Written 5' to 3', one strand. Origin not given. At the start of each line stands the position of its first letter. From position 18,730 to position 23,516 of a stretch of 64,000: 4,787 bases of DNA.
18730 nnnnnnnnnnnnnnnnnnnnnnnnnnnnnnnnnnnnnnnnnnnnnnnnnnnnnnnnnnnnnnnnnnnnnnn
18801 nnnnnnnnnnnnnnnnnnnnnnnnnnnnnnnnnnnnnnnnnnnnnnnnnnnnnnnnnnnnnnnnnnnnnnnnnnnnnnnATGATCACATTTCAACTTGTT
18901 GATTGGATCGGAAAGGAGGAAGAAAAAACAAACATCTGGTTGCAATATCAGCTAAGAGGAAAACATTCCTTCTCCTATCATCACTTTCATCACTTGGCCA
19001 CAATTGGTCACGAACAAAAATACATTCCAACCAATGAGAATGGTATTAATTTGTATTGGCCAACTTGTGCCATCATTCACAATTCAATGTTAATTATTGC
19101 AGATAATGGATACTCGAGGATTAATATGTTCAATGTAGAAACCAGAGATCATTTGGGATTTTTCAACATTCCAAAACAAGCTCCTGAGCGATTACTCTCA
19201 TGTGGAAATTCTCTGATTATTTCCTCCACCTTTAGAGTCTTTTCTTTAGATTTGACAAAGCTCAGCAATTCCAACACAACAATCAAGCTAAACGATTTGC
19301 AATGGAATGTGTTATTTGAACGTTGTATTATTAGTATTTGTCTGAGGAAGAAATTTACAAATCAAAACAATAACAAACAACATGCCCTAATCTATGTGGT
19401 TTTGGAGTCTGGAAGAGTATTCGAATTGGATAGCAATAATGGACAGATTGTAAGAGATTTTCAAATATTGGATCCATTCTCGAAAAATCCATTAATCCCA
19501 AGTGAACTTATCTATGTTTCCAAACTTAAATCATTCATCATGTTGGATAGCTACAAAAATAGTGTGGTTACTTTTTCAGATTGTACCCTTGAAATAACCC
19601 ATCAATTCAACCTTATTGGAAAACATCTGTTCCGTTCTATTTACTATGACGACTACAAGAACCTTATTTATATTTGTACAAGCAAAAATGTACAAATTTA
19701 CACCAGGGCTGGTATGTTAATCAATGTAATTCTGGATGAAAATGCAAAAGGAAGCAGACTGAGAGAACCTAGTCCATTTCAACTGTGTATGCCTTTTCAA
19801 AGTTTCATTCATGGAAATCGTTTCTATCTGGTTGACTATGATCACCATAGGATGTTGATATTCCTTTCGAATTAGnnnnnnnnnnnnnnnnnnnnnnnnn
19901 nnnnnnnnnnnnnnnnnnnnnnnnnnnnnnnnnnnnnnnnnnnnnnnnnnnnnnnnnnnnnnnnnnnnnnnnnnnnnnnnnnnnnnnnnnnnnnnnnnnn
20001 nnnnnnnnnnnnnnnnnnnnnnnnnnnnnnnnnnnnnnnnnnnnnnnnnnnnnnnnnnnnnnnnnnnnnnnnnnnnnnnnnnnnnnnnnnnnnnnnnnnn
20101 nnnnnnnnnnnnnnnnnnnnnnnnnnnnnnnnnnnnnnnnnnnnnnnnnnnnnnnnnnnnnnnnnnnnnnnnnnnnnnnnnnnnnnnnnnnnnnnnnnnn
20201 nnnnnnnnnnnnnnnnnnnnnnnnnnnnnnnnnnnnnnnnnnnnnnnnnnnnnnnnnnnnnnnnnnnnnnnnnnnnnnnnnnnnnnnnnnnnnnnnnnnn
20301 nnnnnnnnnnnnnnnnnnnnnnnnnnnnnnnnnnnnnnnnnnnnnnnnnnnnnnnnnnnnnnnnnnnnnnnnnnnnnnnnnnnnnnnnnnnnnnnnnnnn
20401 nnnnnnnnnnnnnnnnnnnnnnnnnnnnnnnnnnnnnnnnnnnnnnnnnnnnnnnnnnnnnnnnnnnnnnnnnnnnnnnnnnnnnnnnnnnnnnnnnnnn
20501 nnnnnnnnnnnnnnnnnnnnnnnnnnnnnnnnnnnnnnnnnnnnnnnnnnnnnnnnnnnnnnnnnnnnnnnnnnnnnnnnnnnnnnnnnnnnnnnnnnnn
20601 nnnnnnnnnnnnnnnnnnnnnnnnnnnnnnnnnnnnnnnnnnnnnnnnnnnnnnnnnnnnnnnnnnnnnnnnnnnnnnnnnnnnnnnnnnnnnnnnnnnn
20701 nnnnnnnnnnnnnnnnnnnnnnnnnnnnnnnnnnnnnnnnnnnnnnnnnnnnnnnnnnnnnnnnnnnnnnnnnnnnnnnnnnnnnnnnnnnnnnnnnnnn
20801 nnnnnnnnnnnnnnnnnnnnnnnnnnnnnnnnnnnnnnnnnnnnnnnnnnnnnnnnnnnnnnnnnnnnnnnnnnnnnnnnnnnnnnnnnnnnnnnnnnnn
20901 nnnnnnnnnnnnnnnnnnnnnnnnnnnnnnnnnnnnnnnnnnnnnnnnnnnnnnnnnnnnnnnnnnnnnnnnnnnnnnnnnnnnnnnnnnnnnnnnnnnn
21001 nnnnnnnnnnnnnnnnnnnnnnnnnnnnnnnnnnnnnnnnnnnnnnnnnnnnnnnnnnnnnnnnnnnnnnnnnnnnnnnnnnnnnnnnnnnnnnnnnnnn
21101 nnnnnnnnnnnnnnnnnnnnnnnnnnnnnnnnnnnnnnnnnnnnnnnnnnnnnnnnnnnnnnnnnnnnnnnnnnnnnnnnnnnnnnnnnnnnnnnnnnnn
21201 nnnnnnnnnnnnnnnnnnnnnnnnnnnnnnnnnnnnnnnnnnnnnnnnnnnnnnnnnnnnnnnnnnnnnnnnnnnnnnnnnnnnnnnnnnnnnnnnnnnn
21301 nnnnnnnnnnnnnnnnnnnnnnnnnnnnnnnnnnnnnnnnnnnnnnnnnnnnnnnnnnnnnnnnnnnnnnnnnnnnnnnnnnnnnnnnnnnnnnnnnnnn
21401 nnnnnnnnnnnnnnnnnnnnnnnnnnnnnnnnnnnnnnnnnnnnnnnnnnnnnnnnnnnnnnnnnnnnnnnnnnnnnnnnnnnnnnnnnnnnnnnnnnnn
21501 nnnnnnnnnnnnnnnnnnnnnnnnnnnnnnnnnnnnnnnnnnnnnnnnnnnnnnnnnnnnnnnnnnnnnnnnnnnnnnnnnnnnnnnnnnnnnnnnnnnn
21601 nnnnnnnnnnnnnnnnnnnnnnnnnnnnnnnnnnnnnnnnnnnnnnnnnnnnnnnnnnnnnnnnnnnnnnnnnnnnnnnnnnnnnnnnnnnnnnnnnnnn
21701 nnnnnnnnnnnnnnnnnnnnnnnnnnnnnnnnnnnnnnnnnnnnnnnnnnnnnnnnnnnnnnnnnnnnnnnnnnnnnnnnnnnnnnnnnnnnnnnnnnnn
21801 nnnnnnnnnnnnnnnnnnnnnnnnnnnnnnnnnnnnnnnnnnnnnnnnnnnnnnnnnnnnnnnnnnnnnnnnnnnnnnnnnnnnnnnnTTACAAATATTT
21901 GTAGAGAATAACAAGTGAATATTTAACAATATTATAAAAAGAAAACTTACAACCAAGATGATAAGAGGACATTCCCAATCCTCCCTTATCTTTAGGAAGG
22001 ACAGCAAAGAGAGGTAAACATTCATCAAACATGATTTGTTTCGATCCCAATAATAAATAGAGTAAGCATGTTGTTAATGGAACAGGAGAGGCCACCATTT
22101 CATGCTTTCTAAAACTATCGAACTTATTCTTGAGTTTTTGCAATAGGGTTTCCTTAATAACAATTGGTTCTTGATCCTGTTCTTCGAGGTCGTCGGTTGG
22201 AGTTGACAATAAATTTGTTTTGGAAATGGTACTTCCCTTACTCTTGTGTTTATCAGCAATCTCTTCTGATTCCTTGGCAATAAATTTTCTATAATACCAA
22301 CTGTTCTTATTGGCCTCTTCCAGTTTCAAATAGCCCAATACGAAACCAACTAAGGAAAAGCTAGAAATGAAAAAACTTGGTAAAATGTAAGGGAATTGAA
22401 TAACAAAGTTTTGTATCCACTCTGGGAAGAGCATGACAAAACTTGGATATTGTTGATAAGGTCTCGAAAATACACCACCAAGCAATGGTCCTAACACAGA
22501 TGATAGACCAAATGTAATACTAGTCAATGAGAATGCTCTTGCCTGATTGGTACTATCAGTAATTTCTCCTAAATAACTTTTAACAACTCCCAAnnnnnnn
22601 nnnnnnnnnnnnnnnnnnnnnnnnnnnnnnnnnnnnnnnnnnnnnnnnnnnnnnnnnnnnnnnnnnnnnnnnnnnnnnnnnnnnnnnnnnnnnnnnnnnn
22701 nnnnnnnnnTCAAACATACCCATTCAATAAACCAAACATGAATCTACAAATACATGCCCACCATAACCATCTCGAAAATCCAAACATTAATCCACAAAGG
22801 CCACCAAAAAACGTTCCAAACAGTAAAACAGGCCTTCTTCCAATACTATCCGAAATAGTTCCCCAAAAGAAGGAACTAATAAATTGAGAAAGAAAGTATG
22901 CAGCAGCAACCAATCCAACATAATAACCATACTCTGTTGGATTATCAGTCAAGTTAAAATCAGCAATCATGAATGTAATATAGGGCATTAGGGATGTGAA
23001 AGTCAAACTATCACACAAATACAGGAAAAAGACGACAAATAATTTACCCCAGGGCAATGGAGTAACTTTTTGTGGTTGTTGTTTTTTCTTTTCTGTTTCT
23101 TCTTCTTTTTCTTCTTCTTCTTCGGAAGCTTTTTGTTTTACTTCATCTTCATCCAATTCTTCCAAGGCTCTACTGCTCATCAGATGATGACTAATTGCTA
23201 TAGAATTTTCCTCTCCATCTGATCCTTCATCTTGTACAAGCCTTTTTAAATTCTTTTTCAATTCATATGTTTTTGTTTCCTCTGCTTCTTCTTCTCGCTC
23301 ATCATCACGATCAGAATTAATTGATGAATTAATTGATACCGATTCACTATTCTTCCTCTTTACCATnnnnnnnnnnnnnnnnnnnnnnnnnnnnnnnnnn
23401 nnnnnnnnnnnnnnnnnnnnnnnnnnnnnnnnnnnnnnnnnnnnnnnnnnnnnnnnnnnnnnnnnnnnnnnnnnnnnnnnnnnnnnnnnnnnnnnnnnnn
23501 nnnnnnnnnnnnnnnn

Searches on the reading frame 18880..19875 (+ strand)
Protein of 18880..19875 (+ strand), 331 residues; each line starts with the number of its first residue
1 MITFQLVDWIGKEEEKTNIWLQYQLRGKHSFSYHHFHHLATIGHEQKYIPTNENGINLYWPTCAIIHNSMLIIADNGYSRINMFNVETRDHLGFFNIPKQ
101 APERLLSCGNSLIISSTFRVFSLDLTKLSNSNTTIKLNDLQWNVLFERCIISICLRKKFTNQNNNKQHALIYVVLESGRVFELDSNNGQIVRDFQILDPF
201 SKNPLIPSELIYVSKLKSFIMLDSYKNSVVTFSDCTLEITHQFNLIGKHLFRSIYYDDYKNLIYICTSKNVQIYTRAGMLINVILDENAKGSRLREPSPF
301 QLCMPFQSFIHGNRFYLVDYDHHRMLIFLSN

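Call 48: search_protein_families(library=pfam, proteins=[window:18880-19875:+], max_evalue=0.001)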
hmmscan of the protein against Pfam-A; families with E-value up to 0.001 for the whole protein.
window:18880-19875:+ (331 aa): 1 family
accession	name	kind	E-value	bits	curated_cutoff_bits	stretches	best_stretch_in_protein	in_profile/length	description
PF13570.13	Beta-prop_ACSF4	-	6.6e-05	22.9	133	0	168-269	61-154/329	Beta-alanine-activating enzyme, beta-propeller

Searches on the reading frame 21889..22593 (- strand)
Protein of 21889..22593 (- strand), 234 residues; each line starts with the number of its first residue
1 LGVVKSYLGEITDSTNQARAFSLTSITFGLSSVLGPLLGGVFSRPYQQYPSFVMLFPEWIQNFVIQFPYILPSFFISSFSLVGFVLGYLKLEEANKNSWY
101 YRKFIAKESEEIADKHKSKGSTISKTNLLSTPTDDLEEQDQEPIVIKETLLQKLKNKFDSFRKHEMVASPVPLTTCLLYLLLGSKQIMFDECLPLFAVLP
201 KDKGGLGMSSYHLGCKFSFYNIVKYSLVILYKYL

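Call 48: search_protein_families(library=pfam, proteins=[window:21889-22593:-], max_evalue=0.001)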
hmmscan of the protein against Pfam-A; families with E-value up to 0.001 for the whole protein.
window:21889-22593:- (234 aa): 1 family
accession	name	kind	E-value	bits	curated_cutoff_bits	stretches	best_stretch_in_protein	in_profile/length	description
PF07690.21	MFS_1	-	0.00028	20.4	33.4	1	6-86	108-167/347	Major Facilitator Superfamily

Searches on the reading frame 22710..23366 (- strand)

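Call 48: search_protein_families(library=pfam, proteins=[window:22710-23366:-], max_evalue=0.001)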
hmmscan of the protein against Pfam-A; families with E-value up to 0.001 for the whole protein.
window:22710-23366:- (218 aa): 3 families
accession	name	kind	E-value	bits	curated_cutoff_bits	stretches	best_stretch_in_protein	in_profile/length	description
PF07690.21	MFS_1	-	1.9e-13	50.5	33.4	1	112-216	1-100/347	Major Facilitator Superfamily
PF00083.30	Sugar_tr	-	1.1e-07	31.5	22.3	1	136-216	31-117/452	Sugar (and other) transporter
PF12832.13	MFS_1_like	-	0.00012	21.7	25.2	1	111-213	6-103/373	MFS_1 like family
